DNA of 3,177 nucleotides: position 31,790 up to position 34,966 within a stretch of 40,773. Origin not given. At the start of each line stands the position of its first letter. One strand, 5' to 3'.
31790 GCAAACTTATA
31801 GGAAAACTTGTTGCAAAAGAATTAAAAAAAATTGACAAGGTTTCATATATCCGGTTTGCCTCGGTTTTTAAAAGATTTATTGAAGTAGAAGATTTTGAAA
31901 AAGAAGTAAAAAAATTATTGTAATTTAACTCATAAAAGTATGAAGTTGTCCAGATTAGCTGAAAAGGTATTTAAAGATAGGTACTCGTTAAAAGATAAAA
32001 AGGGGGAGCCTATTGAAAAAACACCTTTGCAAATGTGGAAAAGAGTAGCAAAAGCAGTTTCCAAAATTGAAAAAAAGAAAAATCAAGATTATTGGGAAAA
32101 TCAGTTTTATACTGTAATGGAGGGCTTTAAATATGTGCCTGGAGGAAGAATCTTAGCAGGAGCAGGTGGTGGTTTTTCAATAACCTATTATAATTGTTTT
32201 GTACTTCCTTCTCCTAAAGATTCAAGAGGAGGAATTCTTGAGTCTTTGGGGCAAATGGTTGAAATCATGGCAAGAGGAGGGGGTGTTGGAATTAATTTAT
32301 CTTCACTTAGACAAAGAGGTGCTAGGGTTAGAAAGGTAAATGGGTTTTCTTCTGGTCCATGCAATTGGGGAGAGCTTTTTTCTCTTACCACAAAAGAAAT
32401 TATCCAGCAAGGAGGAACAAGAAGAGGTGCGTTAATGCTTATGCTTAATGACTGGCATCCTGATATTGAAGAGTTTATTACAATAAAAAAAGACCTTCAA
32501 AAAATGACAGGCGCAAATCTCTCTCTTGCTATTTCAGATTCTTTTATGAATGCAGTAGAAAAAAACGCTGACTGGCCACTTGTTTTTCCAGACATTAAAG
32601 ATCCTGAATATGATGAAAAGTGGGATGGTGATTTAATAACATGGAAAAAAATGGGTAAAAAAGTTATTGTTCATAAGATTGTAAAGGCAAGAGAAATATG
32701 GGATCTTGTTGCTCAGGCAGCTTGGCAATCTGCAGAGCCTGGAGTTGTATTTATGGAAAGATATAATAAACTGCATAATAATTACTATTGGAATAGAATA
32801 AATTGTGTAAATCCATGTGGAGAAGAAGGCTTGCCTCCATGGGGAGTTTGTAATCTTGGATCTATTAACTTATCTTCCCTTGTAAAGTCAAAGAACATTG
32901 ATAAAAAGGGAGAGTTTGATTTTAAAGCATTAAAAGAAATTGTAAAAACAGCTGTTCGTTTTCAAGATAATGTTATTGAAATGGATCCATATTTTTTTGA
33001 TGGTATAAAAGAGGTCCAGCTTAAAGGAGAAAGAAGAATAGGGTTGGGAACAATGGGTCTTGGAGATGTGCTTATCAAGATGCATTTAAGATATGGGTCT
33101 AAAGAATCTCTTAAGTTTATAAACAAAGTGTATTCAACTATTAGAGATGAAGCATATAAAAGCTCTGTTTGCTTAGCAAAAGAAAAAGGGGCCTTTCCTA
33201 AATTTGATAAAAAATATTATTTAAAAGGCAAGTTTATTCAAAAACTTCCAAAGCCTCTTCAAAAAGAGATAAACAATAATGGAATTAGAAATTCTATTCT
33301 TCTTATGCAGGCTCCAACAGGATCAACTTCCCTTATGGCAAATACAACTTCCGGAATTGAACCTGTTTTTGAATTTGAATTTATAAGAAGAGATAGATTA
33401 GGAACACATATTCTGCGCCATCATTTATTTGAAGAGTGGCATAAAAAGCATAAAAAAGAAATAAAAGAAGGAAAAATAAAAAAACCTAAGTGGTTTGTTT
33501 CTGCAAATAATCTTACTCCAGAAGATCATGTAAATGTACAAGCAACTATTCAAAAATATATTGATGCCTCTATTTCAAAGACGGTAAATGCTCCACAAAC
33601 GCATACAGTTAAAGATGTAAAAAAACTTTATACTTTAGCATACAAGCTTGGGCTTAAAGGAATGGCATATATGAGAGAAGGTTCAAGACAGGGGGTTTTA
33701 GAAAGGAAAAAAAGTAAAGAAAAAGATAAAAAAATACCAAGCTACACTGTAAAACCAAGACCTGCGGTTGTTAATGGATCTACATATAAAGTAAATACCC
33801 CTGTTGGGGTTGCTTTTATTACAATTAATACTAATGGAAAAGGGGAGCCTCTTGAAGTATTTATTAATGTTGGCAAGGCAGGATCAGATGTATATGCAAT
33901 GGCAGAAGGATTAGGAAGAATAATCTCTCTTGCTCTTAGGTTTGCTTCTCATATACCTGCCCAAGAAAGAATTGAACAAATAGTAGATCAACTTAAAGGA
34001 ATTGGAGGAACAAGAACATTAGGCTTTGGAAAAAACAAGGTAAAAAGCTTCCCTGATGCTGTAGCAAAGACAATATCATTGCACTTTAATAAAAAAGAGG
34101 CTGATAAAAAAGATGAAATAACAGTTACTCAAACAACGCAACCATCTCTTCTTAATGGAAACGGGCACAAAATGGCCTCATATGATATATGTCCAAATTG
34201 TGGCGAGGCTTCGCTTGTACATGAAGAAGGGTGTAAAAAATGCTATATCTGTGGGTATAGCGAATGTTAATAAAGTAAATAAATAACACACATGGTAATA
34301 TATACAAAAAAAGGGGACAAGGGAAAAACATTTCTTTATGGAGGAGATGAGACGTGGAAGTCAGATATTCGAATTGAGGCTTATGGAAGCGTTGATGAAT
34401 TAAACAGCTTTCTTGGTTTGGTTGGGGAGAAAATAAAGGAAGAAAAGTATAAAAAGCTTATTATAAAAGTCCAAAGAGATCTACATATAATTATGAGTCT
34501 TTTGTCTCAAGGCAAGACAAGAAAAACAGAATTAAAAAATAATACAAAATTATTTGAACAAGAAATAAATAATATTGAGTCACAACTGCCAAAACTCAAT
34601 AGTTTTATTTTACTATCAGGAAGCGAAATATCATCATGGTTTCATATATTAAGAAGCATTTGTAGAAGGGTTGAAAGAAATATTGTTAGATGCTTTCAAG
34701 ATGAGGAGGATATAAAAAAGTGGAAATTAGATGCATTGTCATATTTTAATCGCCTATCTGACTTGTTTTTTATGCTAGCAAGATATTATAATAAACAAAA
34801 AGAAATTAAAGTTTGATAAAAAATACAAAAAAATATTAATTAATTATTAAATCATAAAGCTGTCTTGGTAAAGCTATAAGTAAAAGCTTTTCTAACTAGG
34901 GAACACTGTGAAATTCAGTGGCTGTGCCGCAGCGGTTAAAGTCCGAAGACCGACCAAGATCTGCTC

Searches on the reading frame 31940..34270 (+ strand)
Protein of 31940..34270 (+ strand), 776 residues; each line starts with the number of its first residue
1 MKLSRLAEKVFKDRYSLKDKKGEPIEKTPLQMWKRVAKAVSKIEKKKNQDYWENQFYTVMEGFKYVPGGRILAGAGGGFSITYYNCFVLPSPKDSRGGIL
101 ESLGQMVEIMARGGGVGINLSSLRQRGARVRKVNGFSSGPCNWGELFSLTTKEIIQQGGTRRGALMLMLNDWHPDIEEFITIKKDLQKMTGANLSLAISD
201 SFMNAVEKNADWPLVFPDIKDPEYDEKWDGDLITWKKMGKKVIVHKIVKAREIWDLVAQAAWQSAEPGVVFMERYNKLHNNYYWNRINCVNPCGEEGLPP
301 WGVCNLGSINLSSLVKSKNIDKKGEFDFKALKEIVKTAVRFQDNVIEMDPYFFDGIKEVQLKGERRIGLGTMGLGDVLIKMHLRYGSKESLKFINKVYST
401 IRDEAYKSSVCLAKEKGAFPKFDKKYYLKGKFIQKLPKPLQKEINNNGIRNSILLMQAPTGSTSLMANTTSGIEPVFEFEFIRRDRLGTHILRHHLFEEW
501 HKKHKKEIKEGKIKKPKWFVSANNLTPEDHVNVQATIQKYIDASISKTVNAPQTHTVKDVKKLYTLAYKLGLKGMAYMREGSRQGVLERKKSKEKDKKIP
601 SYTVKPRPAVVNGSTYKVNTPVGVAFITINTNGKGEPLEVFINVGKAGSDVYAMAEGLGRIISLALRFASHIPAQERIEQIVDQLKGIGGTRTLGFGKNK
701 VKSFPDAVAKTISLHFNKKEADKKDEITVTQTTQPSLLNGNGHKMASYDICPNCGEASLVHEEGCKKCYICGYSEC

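Call 6: search_protein_families(library=pfam, proteins=[window:31940-34270:+], max_evalue=1)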
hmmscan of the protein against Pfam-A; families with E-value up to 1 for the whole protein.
window:31940-34270:+ (776 aa): 5 families
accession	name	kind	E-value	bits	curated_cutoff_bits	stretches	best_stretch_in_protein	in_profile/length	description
PF02867.20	Ribonuc_red_lgC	-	2.4e-124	416.3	23.9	1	85-578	2-523/523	Ribonucleotide reductase, barrel domain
PF00317.26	Ribonuc_red_lgN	-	1.2e-17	64.2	28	1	1-76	1-73/77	Ribonucleotide reductase, all-alpha domain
PF12637.14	TSCPD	-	7.1e-13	49.1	22.8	1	615-715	2-87/88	TSCPD domain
PF10044.14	LIN52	-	0.031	15.5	22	1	526-586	31-91/93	Retinal tissue protein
PF21995.1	RNR-II_ins_dom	-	0.13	12.9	27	0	117-143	70-96/107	B12-dependent ribonucleotide reductase, insertion domain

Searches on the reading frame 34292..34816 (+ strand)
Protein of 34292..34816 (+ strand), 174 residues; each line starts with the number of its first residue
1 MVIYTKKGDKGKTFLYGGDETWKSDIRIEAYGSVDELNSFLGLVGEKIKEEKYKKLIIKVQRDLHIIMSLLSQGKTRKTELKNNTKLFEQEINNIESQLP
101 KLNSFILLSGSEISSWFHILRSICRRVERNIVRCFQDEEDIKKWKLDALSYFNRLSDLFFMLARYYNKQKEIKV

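Call 6: search_protein_families(library=pfam, proteins=[window:34292-34816:+], max_evalue=1)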
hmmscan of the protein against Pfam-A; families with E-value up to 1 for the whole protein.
window:34292-34816:+ (174 aa): 3 families
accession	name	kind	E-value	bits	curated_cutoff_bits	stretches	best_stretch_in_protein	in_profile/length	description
PF01923.23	Cob_adeno_trans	-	3e-49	167.8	24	1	3-165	1-170/171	Cobalamin adenosyltransferase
PF22545.2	2CompARG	-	0.027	15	27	1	115-157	33-75/170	2-Component system ADP-ribose glycohydrolase domain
PF18977.5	DUF5713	-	0.17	12.7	27.3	0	54-104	19-70/107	Family of unknown function (DUF5713)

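Call 7: search_protein_families(library=ncbifam, proteins=[window:34292-34816:+], max_evalue=1)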
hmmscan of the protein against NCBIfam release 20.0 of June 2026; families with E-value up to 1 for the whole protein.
window:34292-34816:+ (174 aa): 1 family
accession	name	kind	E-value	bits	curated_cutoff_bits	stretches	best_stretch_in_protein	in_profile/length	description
TIGR00636.1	PduO_Nterm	equivalog_domain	1.4e-46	158.3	108.45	1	4-172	1-165/171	cob(I)yrinic acid a,c-diamide adenosyltransferase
